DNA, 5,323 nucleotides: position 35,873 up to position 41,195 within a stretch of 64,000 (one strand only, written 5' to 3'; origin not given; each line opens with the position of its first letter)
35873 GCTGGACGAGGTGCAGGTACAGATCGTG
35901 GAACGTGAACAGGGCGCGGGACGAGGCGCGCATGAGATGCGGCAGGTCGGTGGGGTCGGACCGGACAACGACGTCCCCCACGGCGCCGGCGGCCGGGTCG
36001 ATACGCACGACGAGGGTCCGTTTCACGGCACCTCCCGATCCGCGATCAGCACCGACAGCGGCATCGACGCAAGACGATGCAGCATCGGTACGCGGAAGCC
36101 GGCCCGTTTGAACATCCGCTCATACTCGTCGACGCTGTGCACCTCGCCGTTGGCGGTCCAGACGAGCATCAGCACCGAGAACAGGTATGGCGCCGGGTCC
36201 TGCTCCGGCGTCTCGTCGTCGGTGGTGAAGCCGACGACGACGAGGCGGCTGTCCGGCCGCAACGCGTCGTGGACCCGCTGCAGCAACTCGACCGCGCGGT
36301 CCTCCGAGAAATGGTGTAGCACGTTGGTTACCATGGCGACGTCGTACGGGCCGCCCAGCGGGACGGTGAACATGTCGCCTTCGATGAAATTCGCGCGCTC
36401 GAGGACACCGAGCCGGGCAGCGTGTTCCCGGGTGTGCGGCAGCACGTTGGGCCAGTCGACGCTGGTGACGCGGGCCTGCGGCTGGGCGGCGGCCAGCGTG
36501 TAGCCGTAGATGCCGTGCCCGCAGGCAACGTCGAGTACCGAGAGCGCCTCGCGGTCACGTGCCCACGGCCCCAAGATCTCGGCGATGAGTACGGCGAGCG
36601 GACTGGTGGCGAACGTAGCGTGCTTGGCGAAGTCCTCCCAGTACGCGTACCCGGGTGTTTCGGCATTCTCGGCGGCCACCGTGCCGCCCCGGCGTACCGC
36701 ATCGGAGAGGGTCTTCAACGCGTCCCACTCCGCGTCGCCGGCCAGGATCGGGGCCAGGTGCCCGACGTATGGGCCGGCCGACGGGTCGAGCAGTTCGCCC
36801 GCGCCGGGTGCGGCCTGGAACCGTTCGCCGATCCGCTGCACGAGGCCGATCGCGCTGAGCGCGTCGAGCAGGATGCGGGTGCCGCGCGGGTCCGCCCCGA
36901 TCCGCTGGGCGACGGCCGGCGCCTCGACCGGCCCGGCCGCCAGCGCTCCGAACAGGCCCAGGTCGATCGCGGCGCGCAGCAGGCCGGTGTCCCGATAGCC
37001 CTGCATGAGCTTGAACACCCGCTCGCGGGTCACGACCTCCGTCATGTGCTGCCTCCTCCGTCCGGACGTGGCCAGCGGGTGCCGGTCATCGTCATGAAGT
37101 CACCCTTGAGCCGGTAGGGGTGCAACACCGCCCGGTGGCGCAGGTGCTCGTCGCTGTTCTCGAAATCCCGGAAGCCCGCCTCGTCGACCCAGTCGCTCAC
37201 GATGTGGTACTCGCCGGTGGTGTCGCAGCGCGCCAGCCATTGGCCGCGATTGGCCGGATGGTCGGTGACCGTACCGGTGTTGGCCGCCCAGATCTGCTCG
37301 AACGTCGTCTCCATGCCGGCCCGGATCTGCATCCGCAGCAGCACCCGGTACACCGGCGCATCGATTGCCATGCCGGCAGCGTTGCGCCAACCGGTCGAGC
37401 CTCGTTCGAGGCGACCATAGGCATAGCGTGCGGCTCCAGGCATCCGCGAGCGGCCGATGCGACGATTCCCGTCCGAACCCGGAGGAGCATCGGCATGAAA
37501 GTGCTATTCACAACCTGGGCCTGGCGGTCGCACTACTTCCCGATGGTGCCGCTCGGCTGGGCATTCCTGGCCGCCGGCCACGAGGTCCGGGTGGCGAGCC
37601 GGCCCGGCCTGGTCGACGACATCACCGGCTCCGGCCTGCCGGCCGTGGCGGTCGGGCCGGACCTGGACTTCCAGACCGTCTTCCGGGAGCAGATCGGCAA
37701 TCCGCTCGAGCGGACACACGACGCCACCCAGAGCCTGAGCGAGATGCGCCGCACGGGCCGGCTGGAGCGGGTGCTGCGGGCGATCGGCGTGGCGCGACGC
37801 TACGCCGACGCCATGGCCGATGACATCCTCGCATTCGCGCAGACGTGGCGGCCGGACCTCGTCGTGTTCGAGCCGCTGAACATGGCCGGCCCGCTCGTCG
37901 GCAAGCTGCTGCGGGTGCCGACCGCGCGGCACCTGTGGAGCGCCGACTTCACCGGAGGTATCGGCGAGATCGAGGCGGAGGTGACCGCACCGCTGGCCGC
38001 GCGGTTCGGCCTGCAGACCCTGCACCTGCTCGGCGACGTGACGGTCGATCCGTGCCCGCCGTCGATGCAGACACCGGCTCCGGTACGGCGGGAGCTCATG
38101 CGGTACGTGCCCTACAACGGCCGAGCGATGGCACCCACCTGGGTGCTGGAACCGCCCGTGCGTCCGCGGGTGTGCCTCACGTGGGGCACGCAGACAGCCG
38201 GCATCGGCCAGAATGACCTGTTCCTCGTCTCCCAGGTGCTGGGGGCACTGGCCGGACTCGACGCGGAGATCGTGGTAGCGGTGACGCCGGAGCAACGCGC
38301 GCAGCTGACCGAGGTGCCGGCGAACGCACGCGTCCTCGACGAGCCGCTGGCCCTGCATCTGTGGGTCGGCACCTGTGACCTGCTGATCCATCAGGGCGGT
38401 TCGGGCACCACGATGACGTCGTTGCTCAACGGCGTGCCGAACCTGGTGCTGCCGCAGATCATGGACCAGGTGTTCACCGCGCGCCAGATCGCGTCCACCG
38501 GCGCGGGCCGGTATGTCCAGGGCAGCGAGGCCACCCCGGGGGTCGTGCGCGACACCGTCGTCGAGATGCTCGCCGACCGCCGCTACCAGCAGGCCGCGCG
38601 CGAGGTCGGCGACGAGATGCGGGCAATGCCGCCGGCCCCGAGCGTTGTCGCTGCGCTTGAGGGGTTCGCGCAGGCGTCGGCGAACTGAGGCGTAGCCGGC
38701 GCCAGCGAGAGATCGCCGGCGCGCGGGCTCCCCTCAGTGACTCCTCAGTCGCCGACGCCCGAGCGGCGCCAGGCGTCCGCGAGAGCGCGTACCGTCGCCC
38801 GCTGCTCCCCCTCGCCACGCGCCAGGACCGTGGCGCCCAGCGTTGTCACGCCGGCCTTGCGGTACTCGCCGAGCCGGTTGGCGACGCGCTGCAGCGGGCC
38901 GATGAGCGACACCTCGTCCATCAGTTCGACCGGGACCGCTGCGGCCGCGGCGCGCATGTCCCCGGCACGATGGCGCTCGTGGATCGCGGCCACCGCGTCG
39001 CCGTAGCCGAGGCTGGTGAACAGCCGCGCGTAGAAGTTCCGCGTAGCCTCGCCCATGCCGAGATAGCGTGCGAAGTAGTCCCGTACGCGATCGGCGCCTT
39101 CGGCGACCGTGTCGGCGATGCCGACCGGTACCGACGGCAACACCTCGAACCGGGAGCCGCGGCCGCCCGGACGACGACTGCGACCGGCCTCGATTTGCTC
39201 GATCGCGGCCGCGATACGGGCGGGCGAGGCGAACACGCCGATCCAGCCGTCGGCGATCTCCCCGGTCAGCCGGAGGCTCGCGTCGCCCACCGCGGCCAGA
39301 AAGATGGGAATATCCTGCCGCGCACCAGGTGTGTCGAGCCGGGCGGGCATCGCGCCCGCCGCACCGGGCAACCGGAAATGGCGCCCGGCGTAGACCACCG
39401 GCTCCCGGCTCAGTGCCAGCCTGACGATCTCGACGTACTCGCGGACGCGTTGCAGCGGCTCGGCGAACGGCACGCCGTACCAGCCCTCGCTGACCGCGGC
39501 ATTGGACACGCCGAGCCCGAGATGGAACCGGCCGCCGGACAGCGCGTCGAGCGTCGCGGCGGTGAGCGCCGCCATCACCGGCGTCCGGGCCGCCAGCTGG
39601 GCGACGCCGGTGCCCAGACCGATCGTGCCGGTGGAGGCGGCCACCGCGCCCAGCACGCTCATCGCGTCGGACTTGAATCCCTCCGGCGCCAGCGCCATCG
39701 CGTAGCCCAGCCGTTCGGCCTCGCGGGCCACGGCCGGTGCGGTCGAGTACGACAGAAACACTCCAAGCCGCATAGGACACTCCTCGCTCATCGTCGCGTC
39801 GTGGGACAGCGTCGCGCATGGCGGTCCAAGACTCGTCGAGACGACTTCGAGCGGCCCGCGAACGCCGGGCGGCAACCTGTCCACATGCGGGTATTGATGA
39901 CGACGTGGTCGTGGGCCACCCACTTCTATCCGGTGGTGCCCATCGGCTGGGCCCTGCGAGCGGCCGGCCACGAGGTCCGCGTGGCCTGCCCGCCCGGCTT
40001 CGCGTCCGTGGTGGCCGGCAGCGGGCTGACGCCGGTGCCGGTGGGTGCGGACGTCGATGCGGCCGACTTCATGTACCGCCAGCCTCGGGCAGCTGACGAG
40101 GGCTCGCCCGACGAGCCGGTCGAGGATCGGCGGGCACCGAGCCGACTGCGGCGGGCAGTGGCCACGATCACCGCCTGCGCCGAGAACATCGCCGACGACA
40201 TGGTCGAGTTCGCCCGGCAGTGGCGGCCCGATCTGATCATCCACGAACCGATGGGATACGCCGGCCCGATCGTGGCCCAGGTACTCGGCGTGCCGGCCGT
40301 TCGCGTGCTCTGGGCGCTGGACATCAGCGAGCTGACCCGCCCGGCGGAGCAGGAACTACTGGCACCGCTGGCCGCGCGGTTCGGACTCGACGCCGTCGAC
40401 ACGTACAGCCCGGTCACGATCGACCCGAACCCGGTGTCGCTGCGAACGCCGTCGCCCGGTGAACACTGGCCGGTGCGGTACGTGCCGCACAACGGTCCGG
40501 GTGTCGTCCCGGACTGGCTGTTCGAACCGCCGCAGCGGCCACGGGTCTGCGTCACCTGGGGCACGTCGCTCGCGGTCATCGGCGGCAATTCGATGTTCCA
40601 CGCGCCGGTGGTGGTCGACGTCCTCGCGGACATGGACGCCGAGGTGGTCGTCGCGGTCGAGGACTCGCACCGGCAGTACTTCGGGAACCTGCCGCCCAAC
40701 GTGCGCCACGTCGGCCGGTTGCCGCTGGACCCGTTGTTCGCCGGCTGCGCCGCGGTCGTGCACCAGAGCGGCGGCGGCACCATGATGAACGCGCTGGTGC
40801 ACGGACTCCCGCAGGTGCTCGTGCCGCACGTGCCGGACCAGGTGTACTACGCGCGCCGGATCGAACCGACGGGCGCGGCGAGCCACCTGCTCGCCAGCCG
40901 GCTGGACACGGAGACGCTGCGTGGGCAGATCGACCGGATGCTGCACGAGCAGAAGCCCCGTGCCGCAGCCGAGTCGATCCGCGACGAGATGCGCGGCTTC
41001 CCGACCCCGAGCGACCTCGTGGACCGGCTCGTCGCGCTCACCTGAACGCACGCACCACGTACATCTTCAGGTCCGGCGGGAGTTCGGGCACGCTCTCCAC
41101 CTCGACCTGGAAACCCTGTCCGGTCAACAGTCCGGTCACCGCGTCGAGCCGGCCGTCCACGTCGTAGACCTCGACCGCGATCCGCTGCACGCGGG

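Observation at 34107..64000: Type II PKS cluster with a tetracenomycin/pentangular-type cyclase set and unusually heavy tailoring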

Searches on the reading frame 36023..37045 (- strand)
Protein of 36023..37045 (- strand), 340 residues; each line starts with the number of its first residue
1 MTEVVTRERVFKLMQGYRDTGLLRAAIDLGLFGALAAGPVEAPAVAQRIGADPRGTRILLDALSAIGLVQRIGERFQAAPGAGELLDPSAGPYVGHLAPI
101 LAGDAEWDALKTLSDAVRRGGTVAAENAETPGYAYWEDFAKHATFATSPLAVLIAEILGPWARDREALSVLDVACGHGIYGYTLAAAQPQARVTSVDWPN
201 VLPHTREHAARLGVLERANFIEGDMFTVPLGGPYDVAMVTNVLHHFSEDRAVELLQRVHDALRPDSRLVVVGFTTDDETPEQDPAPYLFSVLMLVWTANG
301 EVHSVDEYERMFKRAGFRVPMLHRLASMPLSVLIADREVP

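Call 5: search_protein_families(library=pfam, proteins=[window:36023-37045:-])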
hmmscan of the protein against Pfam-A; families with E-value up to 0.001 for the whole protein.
window:36023-37045:- (340 aa): 9 families
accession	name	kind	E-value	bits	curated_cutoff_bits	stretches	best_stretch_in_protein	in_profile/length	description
PF00891.24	Methyltransf_2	-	3.7e-22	79.2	22.3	1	169-318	65-210/210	O-methyltransferase domain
PF13649.12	Methyltransf_25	-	7.3e-15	55.9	27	1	170-265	1-96/97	Methyltransferase domain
PF08100.18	Dimerisation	-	4.5e-13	49.3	25.6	1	7-75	6-76/93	O-methyltransferase dimerisation domain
PF13847.12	Methyltransf_31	-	1e-11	45.1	27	1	166-282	3-121/145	Methyltransferase domain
PF08242.18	Methyltransf_12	-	1.2e-11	45.6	30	1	171-268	1-98/98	Methyltransferase domain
PF13489.12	Methyltransf_23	-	1.1e-10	42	27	1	154-319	13-161/164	Methyltransferase domain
PF08241.18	Methyltransf_11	-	4.5e-10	40.5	21.2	1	171-270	1-95/95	Methyltransferase domain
PF01739.24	CheR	-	3e-05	24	27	0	216-270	118-173/195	CheR methyltransferase, SAM binding domain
PF05175.20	MTS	-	0.00011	22.3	23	1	167-272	32-140/170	Methyltransferase small domain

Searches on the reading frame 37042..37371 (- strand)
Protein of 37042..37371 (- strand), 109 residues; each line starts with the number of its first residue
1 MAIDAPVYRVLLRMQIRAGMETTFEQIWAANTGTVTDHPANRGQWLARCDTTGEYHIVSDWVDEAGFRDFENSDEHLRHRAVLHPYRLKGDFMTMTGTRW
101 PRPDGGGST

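Call 5: search_protein_families(library=pfam, proteins=[window:37042-37371:-])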
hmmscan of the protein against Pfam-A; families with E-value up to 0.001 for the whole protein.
window:37042-37371:- (109 aa): 1 family
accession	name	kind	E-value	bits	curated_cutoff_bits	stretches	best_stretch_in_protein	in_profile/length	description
PF03992.22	ABM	-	1.6e-08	35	23.1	1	8-80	2-76/78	Antibiotic biosynthesis monooxygenase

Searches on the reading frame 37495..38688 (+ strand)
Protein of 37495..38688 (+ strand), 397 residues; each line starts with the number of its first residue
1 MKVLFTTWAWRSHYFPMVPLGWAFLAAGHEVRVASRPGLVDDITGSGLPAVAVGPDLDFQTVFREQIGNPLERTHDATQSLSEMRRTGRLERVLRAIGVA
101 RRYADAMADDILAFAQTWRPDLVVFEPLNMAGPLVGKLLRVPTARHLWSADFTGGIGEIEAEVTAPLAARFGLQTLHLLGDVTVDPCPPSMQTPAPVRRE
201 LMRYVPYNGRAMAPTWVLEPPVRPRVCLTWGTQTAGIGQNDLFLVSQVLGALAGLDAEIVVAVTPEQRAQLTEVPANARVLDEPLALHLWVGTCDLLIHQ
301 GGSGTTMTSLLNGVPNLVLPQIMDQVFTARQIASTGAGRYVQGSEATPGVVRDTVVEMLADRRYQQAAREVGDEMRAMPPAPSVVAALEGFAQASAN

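Call 5: search_protein_families(library=pfam, proteins=[window:37495-38688:+])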
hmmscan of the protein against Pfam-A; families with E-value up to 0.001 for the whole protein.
window:37495-38688:+ (397 aa): 2 families
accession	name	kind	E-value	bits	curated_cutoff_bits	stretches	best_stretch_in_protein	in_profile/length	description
PF21036.3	EryCIII-like_N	-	1.2e-42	146.6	27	1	22-231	1-216/216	Erythromycin biosynthesis protein CIII-like, N-terminal domain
PF06722.18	EryCIII-like_C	-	3.3e-30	105.4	31.7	1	247-388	2-142/145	Erythromycin biosynthesis protein CIII-like, C-terminal domain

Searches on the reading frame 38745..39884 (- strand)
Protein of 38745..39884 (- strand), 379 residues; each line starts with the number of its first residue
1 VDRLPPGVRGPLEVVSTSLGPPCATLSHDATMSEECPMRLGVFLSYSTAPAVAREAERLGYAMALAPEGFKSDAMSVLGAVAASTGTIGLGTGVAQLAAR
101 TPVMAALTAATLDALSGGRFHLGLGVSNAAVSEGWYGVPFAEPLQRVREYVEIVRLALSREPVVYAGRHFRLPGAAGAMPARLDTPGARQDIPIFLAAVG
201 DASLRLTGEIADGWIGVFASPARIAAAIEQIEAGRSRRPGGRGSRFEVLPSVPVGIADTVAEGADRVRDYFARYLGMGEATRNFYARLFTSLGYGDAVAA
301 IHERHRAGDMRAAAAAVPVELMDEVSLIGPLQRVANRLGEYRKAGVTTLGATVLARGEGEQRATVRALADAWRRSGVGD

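Call 5: search_protein_families(library=pfam, proteins=[window:38745-39884:-])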
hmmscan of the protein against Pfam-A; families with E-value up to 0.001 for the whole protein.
window:38745-39884:- (379 aa): 1 family
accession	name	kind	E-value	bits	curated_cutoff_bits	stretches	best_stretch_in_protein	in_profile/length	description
PF00296.26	Bac_luciferase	-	4.9e-69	233.5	27.9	1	45-347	21-313/314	Luciferase-like monooxygenase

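Call 46: search_protein_families(library=ncbifam, proteins=[window:38745-39884:-], max_evalue=0.00001)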
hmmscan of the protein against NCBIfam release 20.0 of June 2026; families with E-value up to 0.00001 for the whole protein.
window:38745-39884:- (379 aa): 27 families (the best 25 are shown)
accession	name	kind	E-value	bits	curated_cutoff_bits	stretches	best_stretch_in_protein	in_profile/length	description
TIGR03559.1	F420_Rv3520c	subfamily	4.3e-83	279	335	1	40-349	2-322/325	LLM class F420-dependent oxidoreductase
TIGR04024.1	F420_NP1902A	hypoth_equivalog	2.8e-48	164.4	345.4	1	51-350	19-309/330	TIGR04024 family LLM class F420-dependent oxidoreductase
TIGR03841.1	F420_Rv3093c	subfamily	1e-42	146.6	213.65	1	50-349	13-292/298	LLM class F420-dependent oxidoreductase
TIGR03564.1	F420_MSMEG_4879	subfamily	8.1e-39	133.8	234.25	1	52-291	4-230/265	TIGR03564 family F420-dependent LLM class oxidoreductase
NF002619.0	PRK02271.1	equivalog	1.9e-30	106.3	276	1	52-349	19-303/329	5,10-methylenetetrahydromethanopterin reductase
TIGR03619.1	F420_Rv2161c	subfamily_domain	4.8e-30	104.9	166.9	1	71-269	43-237/247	TIGR03619 family F420-dependent LLM class oxidoreductase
TIGR03555.1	F420_mer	equivalog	3.1e-29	102.4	348.7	1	72-350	38-303/325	5,10-methylenetetrahydromethanopterin reductase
TIGR03617.1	F420_MSMEG_2256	subfamily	1.5e-24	86.5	278.15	1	53-346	1-292/318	TIGR03617 family F420-dependent LLM class oxidoreductase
TIGR03560.1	F420_Rv1855c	subfamily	1.2e-22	80.8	231.4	1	68-233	46-210/227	TIGR03560 family F420-dependent LLM class oxidoreductase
TIGR03857.1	F420_MSMEG_2249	hypoth_equivalog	1.7e-21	76.8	218.4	1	53-347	20-317/329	TIGR03857 family LLM class F420-dependent oxidoreductase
TIGR03621.1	F420_MSMEG_2516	subfamily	9.9e-18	64.3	213.15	1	50-212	17-171/295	TIGR03621 family F420-dependent LLM class oxidoreductase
TIGR03571.1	lucif_BA3436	subfamily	1.3e-16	60.8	303.9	1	71-234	66-224/304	TIGR03571 family LLM class oxidoreductase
TIGR03620.1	F420_MSMEG_4141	subfamily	1.9e-16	60.2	219.8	1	49-371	20-279/280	TIGR03620 family F420-dependent LLM class oxidoreductase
TIGR03557.1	F420_G6P_family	subfamily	3.5e-16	59.3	210.4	1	68-272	43-232/316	TIGR03557 family F420-dependent LLM class oxidoreductase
TIGR03854.1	F420_MSMEG_3544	hypoth_equivalog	3.7e-14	52.7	295.6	1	83-234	52-197/290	TIGR03854 family LLM class F420-dependent oxidoreductase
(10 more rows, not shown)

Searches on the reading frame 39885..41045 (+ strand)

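Call 5: search_protein_families(library=pfam, proteins=[window:39885-41045:+])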
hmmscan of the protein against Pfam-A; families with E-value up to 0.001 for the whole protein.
window:39885-41045:+ (386 aa): 4 families
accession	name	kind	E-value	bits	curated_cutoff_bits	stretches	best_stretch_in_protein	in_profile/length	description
PF21036.3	EryCIII-like_N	-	3e-46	158.3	27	1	22-226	1-216/216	Erythromycin biosynthesis protein CIII-like, N-terminal domain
PF06722.18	EryCIII-like_C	-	1.4e-34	119.6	31.7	1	243-385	3-145/145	Erythromycin biosynthesis protein CIII-like, C-terminal domain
PF04101.22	Glyco_tran_28_C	-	5.1e-06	27.1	22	1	291-361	75-149/166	Glycosyltransferase family 28 C-terminal domain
PF00201.24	UDPGT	-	4.4e-05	22.9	19.5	0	289-355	342-408/499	UDP-glucoronosyl and UDP-glucosyl transferase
